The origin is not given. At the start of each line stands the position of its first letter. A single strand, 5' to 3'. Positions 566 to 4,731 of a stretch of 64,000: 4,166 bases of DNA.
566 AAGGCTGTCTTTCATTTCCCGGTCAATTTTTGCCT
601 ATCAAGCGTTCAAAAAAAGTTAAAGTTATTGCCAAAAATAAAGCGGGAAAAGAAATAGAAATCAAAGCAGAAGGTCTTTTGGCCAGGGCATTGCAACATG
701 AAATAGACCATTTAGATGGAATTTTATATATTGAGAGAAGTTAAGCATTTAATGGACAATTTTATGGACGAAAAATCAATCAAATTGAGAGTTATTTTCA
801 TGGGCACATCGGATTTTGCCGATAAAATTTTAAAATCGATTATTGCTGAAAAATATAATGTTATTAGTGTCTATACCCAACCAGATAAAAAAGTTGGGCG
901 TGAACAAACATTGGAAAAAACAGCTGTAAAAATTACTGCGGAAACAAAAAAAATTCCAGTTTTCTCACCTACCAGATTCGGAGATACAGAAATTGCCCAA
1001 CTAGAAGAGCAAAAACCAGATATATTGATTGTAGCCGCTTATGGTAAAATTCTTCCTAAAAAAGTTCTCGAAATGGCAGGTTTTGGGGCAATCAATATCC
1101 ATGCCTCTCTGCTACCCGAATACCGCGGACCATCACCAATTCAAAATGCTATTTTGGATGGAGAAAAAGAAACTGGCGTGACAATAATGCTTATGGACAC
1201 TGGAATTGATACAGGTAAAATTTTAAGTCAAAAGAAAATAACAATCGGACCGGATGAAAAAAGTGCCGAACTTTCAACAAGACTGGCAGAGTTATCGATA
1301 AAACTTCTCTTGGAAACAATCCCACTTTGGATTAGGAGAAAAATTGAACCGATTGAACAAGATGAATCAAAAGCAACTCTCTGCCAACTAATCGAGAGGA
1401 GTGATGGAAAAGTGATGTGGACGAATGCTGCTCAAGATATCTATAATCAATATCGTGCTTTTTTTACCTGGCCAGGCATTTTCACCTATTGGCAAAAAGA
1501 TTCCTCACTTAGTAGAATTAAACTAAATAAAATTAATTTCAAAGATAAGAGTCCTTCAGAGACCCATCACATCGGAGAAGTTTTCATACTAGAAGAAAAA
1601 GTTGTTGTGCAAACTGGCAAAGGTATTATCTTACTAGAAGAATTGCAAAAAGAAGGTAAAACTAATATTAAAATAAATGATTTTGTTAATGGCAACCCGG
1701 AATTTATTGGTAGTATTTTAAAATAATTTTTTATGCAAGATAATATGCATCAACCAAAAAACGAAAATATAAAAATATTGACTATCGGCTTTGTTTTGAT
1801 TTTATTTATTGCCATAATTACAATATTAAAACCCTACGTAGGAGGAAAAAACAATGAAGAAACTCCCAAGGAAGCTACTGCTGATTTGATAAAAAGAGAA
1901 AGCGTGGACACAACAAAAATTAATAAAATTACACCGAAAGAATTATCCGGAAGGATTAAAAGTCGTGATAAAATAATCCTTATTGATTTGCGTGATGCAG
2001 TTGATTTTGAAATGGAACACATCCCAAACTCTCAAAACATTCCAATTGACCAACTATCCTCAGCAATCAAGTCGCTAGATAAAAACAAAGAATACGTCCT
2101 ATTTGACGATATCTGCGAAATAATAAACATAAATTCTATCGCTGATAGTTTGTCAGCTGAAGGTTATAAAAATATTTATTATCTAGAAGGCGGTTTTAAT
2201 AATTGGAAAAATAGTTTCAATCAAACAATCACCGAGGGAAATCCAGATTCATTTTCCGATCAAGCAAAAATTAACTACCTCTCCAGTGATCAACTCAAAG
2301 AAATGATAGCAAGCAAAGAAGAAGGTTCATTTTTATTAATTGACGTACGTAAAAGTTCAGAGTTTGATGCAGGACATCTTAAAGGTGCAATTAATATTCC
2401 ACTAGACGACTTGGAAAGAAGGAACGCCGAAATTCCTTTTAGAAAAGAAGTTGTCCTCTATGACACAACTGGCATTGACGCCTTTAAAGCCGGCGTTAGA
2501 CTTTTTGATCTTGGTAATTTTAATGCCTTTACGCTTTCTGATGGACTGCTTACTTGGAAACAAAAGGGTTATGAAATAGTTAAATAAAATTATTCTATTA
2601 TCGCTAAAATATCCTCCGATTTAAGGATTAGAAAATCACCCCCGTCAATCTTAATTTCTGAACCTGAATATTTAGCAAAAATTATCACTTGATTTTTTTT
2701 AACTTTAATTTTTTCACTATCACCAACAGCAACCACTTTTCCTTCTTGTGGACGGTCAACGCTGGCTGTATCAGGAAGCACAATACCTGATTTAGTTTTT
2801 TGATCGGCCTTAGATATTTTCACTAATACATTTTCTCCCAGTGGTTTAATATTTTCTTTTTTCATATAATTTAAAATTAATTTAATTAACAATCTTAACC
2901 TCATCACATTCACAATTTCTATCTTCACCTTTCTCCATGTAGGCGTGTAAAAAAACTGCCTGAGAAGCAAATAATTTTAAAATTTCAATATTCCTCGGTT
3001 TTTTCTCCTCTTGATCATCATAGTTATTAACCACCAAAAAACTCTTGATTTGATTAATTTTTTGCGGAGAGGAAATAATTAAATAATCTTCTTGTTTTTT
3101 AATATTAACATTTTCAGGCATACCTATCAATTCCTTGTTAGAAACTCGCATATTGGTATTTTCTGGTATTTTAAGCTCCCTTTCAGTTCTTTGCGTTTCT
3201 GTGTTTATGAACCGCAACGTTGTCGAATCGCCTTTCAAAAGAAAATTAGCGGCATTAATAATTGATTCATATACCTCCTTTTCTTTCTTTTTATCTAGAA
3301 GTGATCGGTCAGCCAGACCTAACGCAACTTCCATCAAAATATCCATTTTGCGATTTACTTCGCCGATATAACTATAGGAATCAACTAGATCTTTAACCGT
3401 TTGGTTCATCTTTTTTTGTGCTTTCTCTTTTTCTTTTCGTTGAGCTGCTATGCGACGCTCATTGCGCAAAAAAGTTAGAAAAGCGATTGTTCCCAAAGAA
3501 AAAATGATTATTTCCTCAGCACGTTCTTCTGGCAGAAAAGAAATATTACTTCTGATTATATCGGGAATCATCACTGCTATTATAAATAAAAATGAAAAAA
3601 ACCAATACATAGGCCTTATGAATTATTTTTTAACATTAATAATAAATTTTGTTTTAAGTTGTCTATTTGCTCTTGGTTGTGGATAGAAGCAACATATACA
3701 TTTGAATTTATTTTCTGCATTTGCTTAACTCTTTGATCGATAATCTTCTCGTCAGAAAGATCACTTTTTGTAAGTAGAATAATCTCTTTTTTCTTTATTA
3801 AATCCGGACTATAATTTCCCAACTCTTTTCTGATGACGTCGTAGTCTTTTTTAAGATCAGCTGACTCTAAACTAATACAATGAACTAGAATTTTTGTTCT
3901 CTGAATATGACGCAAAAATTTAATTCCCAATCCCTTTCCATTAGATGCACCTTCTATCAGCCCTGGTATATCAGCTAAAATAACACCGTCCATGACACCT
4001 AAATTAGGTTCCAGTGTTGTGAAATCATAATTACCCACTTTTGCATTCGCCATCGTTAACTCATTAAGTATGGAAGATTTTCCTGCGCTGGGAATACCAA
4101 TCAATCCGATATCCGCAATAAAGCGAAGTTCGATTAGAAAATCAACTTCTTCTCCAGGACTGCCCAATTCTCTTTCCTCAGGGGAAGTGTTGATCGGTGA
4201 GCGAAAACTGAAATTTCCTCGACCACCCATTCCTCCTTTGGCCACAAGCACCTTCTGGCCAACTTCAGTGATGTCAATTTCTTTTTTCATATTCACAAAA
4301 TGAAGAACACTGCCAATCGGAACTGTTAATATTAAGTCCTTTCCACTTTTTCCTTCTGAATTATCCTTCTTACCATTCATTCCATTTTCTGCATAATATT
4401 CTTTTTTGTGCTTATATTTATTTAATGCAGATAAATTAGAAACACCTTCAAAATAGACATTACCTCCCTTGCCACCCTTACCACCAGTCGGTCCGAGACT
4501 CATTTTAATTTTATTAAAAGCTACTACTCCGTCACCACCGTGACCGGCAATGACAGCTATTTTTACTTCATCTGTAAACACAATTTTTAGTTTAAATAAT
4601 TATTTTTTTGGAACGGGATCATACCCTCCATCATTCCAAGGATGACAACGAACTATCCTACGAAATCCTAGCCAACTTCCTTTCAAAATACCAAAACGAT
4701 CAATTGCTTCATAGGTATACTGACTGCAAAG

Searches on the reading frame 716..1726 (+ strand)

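Call 76: search_protein_families(library=pfam, proteins=[window:716-1726:+], max_evalue=0.001)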
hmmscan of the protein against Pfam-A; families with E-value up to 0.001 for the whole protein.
window:716-1726:+ (336 aa): 2 families
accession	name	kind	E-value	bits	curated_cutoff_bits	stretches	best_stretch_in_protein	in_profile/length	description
PF00551.24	Formyl_trans_N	-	1.7e-42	145.6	26.1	1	25-202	2-181/181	Formyl transferase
PF02911.23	Formyl_trans_C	-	5.9e-19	68.5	21.1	1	226-327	2-99/100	Formyl transferase, C-terminal domain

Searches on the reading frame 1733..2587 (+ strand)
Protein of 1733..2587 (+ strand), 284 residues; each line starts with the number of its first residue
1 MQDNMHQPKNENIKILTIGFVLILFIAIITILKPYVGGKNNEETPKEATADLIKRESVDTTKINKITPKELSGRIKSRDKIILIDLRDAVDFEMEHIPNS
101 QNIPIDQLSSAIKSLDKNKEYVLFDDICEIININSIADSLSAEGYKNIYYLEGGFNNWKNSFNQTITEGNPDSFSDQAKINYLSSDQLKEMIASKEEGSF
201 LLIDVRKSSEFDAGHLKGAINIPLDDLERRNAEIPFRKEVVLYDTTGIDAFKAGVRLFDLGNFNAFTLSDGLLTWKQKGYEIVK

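Call 90: search_protein_families(library=pfam, proteins=[window:1733-2587:+], max_evalue=0.001)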
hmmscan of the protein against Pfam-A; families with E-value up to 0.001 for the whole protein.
window:1733-2587:+ (284 aa): 1 family
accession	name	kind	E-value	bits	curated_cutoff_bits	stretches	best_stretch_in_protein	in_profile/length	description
PF00581.25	Rhodanese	-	1.7e-32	112.3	22.2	2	67-160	1-101/102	Rhodanese-like domain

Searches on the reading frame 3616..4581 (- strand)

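Call 76: search_protein_families(library=pfam, proteins=[window:3616-4581:-], max_evalue=0.001)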
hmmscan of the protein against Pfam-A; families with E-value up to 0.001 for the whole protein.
window:3616-4581:- (321 aa): 4 families
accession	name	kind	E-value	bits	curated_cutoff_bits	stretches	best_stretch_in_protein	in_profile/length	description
PF01018.28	GTP1_OBG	-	7.5e-43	146.3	27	1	4-153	2-154/155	GTP1/OBG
PF01926.29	MMR_HSR1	-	1.2e-21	77.3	21.9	1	158-272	2-113/113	50S ribosome-binding GTPase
PF02421.24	FeoB_N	-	4.6e-09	36.4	27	1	158-312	3-155/156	Ferrous iron transport protein B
PF03193.22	RsgA_GTPase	-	6.7e-06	26.5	30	1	265-313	55-104/174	RsgA GTPase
